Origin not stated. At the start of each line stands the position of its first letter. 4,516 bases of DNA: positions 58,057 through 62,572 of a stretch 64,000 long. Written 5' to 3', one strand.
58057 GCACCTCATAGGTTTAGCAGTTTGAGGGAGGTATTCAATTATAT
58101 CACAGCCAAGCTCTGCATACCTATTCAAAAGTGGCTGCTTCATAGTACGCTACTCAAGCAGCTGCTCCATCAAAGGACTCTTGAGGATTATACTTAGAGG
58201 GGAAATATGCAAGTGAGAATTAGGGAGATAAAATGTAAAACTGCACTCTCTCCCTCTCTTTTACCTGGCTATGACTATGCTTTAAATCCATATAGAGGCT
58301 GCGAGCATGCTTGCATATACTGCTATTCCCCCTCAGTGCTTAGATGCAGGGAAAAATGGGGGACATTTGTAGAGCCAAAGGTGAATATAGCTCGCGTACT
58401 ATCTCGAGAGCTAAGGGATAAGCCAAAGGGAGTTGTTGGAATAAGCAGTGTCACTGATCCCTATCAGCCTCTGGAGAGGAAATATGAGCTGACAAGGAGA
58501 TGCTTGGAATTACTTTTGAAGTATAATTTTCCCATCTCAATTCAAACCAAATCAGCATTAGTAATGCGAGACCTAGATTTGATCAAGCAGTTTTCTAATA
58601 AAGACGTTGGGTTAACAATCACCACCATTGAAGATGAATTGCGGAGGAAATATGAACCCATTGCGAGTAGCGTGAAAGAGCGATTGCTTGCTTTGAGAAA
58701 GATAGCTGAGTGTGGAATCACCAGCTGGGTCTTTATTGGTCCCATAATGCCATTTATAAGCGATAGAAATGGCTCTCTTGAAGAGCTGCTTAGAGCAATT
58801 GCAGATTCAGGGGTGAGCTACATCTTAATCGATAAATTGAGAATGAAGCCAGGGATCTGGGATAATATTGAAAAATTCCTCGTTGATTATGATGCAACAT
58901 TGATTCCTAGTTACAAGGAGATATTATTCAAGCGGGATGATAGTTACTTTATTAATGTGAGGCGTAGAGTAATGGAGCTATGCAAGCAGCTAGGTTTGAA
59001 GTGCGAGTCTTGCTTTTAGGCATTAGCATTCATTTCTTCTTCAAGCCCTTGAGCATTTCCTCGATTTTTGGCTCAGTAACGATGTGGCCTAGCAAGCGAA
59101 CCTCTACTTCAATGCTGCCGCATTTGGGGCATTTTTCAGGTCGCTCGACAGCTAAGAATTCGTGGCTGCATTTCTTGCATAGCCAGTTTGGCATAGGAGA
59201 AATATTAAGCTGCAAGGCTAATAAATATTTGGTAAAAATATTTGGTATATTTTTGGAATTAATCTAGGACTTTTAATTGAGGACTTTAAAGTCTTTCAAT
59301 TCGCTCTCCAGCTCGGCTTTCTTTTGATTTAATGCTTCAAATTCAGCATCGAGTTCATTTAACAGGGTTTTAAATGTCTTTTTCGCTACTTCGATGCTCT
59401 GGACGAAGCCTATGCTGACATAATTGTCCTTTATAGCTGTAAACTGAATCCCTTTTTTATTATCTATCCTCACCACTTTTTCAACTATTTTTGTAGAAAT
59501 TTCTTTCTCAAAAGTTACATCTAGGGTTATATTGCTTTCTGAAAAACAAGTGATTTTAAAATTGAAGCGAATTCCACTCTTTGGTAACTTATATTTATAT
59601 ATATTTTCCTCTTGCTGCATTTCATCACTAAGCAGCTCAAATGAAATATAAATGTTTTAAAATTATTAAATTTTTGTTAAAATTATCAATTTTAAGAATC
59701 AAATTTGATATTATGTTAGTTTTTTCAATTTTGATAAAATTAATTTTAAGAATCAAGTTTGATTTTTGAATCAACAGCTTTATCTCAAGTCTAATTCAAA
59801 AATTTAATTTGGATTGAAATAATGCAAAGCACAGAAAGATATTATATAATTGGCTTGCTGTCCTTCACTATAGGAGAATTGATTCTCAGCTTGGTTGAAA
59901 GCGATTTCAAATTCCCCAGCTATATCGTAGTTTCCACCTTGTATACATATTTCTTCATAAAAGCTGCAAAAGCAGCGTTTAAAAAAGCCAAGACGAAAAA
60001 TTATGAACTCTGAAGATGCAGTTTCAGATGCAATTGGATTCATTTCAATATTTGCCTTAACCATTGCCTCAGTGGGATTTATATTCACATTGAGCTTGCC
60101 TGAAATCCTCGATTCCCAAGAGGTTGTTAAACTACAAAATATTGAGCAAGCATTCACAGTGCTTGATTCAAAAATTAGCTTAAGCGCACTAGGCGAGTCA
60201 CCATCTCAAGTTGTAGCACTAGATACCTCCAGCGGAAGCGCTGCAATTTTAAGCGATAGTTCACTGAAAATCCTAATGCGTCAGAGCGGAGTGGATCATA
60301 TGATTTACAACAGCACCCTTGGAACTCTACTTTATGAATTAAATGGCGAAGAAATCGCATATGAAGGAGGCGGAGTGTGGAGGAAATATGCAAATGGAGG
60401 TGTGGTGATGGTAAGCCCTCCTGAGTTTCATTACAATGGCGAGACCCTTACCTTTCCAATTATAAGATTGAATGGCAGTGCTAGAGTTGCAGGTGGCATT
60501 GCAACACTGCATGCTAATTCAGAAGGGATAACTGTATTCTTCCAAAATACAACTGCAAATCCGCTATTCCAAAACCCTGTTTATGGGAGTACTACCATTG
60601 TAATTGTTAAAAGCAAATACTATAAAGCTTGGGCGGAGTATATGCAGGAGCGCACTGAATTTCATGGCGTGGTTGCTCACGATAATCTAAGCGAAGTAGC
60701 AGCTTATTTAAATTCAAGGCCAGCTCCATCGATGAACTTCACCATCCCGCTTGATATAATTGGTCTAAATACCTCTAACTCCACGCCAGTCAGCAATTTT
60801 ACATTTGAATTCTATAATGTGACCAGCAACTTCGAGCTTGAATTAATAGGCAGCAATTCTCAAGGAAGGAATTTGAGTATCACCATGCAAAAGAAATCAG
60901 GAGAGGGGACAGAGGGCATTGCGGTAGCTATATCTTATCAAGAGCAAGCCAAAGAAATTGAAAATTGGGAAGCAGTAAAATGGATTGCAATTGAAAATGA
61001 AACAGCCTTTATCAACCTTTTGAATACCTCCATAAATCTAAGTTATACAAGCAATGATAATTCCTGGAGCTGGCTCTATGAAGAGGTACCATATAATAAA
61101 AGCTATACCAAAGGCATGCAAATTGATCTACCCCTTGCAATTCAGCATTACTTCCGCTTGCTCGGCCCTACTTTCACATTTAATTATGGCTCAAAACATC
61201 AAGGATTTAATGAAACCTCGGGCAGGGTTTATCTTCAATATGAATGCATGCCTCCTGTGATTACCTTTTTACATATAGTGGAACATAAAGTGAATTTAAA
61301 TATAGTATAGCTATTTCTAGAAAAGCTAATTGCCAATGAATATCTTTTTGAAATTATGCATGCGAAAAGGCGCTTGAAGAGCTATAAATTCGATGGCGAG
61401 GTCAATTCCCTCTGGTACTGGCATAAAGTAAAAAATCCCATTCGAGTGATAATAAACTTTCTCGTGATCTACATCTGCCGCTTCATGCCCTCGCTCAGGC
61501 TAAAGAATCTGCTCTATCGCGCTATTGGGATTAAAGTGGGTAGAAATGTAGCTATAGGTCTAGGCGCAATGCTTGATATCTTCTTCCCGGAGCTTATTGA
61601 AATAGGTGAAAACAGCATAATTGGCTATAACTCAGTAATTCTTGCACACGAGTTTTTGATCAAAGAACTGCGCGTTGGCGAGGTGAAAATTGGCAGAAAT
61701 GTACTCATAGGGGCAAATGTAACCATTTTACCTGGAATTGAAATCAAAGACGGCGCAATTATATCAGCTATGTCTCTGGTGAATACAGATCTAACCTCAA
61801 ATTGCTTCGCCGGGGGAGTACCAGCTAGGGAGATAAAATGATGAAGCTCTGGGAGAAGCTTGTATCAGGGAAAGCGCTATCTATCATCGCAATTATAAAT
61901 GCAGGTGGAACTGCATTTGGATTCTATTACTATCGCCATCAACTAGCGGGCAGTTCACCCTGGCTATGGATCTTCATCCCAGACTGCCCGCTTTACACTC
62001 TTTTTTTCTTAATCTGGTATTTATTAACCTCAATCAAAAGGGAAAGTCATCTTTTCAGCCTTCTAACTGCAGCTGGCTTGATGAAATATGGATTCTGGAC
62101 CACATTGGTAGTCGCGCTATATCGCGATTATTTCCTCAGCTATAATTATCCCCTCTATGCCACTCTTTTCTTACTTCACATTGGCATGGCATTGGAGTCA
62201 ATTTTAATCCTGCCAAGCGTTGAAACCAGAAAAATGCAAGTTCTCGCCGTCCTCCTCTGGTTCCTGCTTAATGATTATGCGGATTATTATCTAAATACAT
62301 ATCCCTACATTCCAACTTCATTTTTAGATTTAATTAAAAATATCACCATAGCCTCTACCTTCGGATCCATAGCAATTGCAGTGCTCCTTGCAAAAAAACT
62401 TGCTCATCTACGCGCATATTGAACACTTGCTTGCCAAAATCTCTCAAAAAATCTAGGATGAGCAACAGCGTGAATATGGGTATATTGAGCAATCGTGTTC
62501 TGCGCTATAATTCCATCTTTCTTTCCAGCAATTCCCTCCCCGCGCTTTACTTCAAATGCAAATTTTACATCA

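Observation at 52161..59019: DNA-repair gene neighbourhood: HhH/P-loop protein – DNA ligase ⇄ LigD-PolDom – NreA-like – radical-SAM SPL-like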

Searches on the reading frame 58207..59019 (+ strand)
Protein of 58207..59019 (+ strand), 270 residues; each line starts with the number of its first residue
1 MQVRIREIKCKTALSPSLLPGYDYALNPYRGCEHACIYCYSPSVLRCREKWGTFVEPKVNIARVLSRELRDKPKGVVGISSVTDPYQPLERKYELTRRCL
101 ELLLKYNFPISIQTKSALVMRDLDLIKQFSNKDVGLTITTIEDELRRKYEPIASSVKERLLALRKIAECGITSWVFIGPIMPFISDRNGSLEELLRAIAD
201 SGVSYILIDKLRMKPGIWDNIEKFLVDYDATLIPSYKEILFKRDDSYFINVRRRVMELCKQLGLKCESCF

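Call 3: search_protein_families(library=pfam, proteins=[window:58207-59019:+], max_evalue=0.01)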
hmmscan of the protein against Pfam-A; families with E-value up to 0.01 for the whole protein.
window:58207-59019:+ (270 aa): 2 families
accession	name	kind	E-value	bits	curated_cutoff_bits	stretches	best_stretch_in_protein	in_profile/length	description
PF04055.27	Radical_SAM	-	4.3e-15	56.7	29.5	1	27-182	2-152/166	Radical SAM superfamily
PF20903.3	SPL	-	0.00071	19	27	1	20-199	75-251/338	Spore photoproduct lyase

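Call 4: search_protein_families(library=ncbifam, proteins=[window:58207-59019:+], max_evalue=0.01)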
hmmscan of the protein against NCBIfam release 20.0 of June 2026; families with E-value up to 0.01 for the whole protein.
window:58207-59019:+ (270 aa): 5 families
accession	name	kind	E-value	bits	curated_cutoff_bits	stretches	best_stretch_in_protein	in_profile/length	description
NF033668.1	rSAM_PA0069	hypoth_equivalog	1.7e-47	162.1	360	1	21-217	56-260/348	PA0069 family radical SAM protein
NF038135.1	rSAM_Rv2578c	equivalog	1.2e-43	149.3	430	1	4-264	39-316/317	Rv2578c family radical SAM protein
TIGR04470.1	rSAM_mob_pairB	equivalog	2.1e-42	145.5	410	1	5-263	1-253/285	radical SAM mobile pair protein B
NF038136.1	rSAM_Rv_intein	exception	2.7e-39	135.5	700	2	58-264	359-573/574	intein-containing Rv2578c family radical SAM protein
TIGR04070.1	photo_TT_lyase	equivalog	4.1e-06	26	400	1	20-200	75-252/338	spore photoproduct lyase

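Call 80: search_solved_structures(query=window:58207-59019:+, max_evalue=0.01)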
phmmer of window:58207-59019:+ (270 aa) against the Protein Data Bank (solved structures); distinct sequences matched with E-value up to 0.01: 0.

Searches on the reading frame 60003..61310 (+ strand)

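Call 3: search_protein_families(library=pfam, proteins=[window:60003-61310:+], max_evalue=0.01)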
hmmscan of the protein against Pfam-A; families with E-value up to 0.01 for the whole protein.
window:60003-61310:+ (435 aa): 2 families
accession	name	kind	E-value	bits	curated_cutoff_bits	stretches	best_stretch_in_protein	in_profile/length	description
PF23960.2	DUF7289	-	1.7e-24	87.1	27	1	6-238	2-224/238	Family of unknown function (DUF7289)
PF23985.1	DUF7308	-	2.8e-05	24.7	27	1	259-406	7-192/200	Domain of unknown function (DUF7308)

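Call 4: search_protein_families(library=ncbifam, proteins=[window:60003-61310:+], max_evalue=0.01)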
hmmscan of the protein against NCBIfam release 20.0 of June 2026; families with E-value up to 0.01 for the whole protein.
window:60003-61310:+ (435 aa): 0 families

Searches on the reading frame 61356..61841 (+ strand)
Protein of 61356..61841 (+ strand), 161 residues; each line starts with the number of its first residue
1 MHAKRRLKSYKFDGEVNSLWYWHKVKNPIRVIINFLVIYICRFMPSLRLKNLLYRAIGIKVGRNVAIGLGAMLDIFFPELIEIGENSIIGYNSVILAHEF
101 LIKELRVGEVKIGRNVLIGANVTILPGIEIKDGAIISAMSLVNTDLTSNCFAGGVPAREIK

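Call 76: search_protein_families(library=pfam, proteins=[window:61356-61841:+], max_evalue=0.00001)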
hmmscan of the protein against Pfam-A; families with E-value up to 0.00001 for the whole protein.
window:61356-61841:+ (161 aa): 2 families
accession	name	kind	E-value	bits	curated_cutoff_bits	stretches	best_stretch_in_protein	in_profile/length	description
PF00132.30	Hexapep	-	2.1e-12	46.6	27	1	110-143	2-35/36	Bacterial transferase hexapeptide (six repeats)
PF14602.12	Hexapep_2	-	4.6e-10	39.5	27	1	110-138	2-28/34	Hexapeptide repeat of succinyl-transferase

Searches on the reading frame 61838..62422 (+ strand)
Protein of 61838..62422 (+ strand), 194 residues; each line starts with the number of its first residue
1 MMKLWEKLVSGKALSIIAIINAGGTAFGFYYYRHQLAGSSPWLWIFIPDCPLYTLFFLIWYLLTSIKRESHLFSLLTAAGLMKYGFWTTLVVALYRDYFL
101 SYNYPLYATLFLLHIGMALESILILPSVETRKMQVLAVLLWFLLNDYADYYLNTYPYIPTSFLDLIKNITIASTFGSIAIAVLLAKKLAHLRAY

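Call 76: search_protein_families(library=pfam, proteins=[window:61838-62422:+], max_evalue=0.00001)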
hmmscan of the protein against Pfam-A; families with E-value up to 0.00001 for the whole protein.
window:61838-62422:+ (194 aa): 1 family
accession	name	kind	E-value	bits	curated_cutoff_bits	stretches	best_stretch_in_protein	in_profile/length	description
PF07187.16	DUF1405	-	7e-35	120.9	25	1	24-180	1-156/160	Protein of unknown function (DUF1405)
